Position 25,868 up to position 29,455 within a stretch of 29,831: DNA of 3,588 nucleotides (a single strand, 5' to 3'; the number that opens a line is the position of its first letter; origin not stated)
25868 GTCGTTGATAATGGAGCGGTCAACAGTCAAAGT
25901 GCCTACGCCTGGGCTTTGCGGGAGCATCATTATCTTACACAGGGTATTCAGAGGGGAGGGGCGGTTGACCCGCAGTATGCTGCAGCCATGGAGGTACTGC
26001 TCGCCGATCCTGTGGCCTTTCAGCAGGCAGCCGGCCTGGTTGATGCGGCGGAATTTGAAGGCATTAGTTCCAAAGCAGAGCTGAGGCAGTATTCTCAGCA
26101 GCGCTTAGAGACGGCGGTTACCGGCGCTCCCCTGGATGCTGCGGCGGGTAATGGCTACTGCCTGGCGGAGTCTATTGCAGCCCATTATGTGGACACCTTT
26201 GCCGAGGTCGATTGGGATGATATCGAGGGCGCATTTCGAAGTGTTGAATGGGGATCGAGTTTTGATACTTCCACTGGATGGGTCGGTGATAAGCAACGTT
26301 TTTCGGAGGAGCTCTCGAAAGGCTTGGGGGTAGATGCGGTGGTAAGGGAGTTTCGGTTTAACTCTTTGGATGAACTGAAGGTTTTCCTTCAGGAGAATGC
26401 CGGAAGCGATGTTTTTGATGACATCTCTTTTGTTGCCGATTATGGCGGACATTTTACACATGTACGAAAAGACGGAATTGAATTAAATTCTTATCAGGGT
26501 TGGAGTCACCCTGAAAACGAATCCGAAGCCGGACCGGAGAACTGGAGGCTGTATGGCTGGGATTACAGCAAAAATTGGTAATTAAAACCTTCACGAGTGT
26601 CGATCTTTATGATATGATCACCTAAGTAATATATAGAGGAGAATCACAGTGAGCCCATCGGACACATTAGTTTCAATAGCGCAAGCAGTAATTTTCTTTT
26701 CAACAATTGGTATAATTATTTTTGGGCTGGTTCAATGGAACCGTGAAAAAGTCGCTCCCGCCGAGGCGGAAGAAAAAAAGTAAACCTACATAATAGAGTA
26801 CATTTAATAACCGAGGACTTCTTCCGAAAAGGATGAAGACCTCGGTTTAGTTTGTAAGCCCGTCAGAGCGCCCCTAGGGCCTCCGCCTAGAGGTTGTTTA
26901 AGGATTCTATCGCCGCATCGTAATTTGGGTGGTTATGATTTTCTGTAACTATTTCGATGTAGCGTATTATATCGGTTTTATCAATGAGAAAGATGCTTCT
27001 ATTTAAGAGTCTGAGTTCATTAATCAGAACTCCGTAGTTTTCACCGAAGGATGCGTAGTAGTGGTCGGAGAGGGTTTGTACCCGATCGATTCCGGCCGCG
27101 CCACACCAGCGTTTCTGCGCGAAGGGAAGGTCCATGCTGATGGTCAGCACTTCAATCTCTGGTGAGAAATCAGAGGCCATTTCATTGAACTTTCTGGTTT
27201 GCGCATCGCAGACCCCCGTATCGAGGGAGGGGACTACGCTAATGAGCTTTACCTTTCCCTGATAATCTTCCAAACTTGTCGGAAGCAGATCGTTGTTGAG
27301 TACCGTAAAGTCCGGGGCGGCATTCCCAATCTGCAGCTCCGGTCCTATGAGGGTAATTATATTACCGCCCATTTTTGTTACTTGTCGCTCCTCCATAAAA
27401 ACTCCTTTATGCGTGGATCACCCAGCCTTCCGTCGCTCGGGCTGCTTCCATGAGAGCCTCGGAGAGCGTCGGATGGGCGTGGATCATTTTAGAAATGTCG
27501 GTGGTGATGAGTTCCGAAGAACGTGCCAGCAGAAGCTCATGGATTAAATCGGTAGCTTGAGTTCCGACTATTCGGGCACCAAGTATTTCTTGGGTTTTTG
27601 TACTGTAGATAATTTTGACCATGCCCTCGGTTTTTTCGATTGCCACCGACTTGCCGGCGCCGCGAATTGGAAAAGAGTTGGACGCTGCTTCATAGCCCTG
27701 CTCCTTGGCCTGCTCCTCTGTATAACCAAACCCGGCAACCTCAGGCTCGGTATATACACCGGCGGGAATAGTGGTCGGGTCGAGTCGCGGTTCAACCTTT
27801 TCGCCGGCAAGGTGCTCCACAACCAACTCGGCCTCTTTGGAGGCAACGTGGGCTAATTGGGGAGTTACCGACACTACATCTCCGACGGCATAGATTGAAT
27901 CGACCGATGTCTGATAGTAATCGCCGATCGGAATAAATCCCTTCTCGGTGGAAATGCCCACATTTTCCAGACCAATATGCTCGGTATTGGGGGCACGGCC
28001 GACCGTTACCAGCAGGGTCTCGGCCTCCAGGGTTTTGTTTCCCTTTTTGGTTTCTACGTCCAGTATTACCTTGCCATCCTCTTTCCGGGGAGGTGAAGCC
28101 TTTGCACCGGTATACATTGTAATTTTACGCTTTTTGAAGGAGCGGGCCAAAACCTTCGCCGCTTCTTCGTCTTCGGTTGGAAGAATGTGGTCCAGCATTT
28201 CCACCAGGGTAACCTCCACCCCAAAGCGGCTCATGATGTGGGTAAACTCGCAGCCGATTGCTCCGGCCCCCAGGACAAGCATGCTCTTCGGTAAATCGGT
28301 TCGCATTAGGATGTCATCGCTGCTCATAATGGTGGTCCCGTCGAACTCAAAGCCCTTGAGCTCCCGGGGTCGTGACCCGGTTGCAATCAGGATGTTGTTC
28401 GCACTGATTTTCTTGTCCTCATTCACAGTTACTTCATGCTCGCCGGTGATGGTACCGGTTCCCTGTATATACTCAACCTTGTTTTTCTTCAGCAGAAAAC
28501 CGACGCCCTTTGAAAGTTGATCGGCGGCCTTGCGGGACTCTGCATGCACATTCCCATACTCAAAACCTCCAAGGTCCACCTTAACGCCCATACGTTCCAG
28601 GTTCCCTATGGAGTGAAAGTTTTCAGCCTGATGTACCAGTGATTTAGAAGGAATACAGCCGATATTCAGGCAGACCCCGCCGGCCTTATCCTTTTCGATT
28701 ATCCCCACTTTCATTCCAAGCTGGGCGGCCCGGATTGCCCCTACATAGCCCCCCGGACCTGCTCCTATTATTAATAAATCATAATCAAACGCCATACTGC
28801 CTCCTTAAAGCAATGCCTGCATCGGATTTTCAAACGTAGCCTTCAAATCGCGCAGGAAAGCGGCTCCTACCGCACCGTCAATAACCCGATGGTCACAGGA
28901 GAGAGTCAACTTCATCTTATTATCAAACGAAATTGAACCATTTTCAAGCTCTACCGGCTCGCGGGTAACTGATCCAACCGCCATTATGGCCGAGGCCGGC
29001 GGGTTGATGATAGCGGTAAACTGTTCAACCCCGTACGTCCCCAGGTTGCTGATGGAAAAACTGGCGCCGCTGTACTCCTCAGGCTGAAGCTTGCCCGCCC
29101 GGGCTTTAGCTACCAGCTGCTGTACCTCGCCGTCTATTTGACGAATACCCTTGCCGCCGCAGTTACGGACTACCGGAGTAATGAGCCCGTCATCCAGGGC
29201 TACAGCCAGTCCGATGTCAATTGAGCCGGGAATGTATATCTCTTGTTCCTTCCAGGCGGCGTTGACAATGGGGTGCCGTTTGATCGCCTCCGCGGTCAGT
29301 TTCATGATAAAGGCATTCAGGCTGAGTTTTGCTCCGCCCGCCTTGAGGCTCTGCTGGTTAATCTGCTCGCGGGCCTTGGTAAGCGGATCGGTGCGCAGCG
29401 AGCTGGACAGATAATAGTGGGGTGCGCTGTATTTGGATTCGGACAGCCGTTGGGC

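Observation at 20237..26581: Giant 2114-aa coiled-coil protein ending in a putative papain-fold Cys-His-Asp module: candidate undescribed surface or toxin-like system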

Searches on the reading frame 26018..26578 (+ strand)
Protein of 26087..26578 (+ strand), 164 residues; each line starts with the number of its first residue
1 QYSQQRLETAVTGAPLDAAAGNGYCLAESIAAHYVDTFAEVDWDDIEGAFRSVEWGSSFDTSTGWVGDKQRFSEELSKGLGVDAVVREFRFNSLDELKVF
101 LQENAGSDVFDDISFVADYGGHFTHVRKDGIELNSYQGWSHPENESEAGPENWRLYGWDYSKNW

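Call 15: search_protein_families(library=pfam, proteins=[window:26087-26578:+], max_evalue=10)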
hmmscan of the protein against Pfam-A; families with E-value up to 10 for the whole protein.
window:26087-26578:+ (164 aa): 0 families

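Call 73: predict_structure(alignment_id=A9)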
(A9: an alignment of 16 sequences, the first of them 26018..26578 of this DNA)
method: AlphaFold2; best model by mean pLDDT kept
length: 187 residues; sequences in the alignment: 16
mean_pLDDT: 86.1   pTM: 0.84
mean pLDDT of the five models: 86.1, 84.8, 84.1, 84.1, 81.4
residues with pLDDT >= 90: 119; 70-90: 39; 50-70: 23; < 50: 6
segments of 3 or more residues with pLDDT < 50: 1-4
pLDDT, mean of each block of 10 residues (from residue 1): 53 86 75 93 90 93 94 95 96 97 95 95 87 89 90 81 60 90 69
secondary structure, 60 per line:
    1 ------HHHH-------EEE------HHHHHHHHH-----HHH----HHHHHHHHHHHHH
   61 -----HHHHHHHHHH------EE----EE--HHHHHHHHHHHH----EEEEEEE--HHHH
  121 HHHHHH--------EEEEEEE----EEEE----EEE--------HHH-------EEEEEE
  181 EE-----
elements in order: H7-10 E18-20 H27-35 H48-60 H66-75 H92-103 E108-114 H117-126 E135-141 E146-149 E154-156 E175-182

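Call 82: search_solved_structures(query=A9, max_evalue=10)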
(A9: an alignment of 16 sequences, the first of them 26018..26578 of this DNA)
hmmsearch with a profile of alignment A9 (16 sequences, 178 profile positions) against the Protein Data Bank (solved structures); distinct sequences matched with E-value up to 10: 1.
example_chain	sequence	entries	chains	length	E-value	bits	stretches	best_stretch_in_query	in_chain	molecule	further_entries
5us8_A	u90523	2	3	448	0.47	13.5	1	23-74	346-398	Argininosuccinate synthase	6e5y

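Call 100: fold_search(model_id=the predicted structure, library=pdb)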
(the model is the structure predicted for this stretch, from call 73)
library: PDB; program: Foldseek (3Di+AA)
matches with E <= 10: 186; with E <= 0.001: 0
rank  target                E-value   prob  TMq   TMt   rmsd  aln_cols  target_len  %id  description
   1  8ssk_D                3.4e-02  0.47  0.33  0.23  10.0       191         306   12  Citrobacter rodentium contact dependent growth inhibition (CDI) entry and toxin (CdiA-CT) domains (released 2024-05-15)
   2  5ejj_A                5.0e-02  0.54  0.30  0.13   7.6       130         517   11  Crystal structure of UfSP from C.elegans (released 2017-01-18)
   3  8ssk_A                5.0e-02  0.25  0.29  0.21  10.3       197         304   11  Citrobacter rodentium contact dependent growth inhibition (CDI) entry and toxin (CdiA-CT) domains (released 2024-05-15)
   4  9fn4_A                6.9e-02  0.25  0.33  0.29  10.4       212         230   14  DUBS Parachlamydia sp. PcJOS (released 2025-04-23)
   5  5xda_E                1.0e-01  0.18  0.27  0.11   9.9       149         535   11  Structural basis for Ufm1 recognition by UfSP (released 2018-02-28)
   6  8ssk_B                1.1e-01  0.25  0.32  0.23   9.9       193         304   12  Citrobacter rodentium contact dependent growth inhibition (CDI) entry and toxin (CdiA-CT) domains (released 2024-05-15)
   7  8ssm_A                1.2e-01  0.28  0.34  0.40   8.8       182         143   13  Citrobacter rodentium contact dependent growth inhibition (CDI) toxin (CdiA-CT) and immunity (CdiI) complex (released 2024-05-15)
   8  7oje_C                1.2e-01  0.20  0.32  0.20   8.8       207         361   10  Crystal structure of the covalent complex between Tribolium castaneum deubiquitinase ZUP and Ubiquitin-PA (released 2022-02-02)
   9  5xda_A                1.6e-01  0.30  0.29  0.13   7.2       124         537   10  Structural basis for Ufm1 recognition by UfSP (released 2018-02-28)
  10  5xda_B                2.2e-01  0.25  0.27  0.12   7.6       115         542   13  Structural basis for Ufm1 recognition by UfSP (released 2018-02-28)
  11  8ssk_C                2.2e-01  0.20  0.33  0.23   9.9       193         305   12  Citrobacter rodentium contact dependent growth inhibition (CDI) entry and toxin (CdiA-CT) domains (released 2024-05-15)
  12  5xda_C                2.4e-01  0.33  0.31  0.13   7.2       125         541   13  Structural basis for Ufm1 recognition by UfSP (released 2018-02-28)
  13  5ejj_B                2.4e-01  0.25  0.29  0.13   7.7       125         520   11  Crystal structure of UfSP from C.elegans (released 2017-01-18)
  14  2cve                  2.5e-01  0.21  0.21  0.21  10.0        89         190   12  Crystal structure of a conserved hypothetical protein TT1547 from thermus thermophilus HB8 (released 2005-12-02)
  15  6uqd_A                2.5e-01  0.16  0.25  0.21   7.9       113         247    7  Co-complex of S. pyogenes 10782 streptopain bound with a SuFEx-based optimized small molecule inhibitor (released 2020-08-26)
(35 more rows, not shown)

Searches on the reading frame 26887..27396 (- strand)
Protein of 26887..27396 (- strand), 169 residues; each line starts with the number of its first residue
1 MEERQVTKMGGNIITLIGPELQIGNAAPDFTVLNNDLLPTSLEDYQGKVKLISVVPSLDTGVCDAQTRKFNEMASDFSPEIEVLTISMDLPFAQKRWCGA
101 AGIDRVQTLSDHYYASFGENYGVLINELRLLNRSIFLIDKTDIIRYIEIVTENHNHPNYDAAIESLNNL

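Call 8: search_protein_families(library=pfam, proteins=[window:26887-27396:-], max_evalue=0.001)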
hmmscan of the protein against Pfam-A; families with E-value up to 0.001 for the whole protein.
window:26887-27396:- (169 aa): 2 families
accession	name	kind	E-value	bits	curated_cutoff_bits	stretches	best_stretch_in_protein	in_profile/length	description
PF08534.16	Redoxin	-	4.2e-22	79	26.6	1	23-163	2-148/148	Redoxin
PF00578.27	AhpC-TSA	-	7.9e-20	71.5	26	1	23-147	1-124/124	AhpC/TSA family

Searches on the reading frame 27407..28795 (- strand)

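Call 8: search_protein_families(library=pfam, proteins=[window:27407-28795:-], max_evalue=0.001)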
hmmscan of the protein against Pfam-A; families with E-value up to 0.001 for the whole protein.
window:27407-28795:- (462 aa): 13 families
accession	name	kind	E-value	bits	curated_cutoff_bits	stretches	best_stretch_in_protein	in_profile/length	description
PF07992.20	Pyr_redox_2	-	3.6e-68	230.6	26.1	1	5-322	1-291/291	Pyridine nucleotide-disulphide oxidoreductase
PF02852.28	Pyr_redox_dim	-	7.3e-31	107.1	25.3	1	343-452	1-110/110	Pyridine nucleotide-disulphide oxidoreductase, dimerisation domain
PF00070.33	Pyr_redox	-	6.1e-19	68.8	22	1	172-242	2-72/82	Pyridine nucleotide-disulphide oxidoreductase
PF13738.12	Pyr_redox_3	-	2.3e-09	37.4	30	1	8-305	1-305/305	Pyridine nucleotide-disulphide oxidoreductase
PF13450.12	NAD_binding_8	-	1.5e-07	32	21.9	0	9-63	1-55/68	NAD(P)-binding Rossmann-like domain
PF12831.13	FAD_oxidored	-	8.1e-07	29.1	27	1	6-40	1-36/416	FAD dependent oxidoreductase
PF01134.28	GIDA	-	1.4e-05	24.8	22.1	0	6-66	1-59/391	Glucose inhibited division protein A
PF03486.20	HI0933_like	-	2e-05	24.6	50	0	6-40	2-36/244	HI0933-like protein Rossmann domain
PF05834.18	Lycopene_cycl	-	8.8e-05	22.2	23.4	0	6-35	1-32/380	Lycopene cyclase protein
PF02737.24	3HCDH_N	-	0.00029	21.2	22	1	174-227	4-57/180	3-hydroxyacyl-CoA dehydrogenase, NAD binding domain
PF00890.30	FAD_binding_2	-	0.00041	20.1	20.4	1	6-38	1-33/414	FAD binding domain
PF01494.25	FAD_binding_3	-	0.00053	19.8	22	0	5-37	2-34/349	FAD binding domain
PF13434.12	Lys_Orn_oxgnase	-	0.00068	19.3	21.3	0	90-207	104-228/339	L-lysine 6-monooxygenase/L-ornithine 5-monooxygenase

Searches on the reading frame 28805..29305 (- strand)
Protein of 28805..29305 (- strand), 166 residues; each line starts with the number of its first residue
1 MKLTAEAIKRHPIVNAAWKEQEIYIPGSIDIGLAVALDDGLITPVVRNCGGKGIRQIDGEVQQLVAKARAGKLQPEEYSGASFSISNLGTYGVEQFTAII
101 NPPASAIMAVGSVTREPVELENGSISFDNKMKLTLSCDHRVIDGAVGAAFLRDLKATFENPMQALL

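Call 8: search_protein_families(library=pfam, proteins=[window:28805-29305:-], max_evalue=0.001)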
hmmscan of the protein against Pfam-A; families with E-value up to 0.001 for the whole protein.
window:28805-29305:- (166 aa): 1 family
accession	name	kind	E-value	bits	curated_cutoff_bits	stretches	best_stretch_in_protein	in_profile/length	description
PF00198.28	2-oxoacid_dh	-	3.6e-62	210.3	23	1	1-166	66-232/232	2-oxoacid dehydrogenases acyltransferase (catalytic domain)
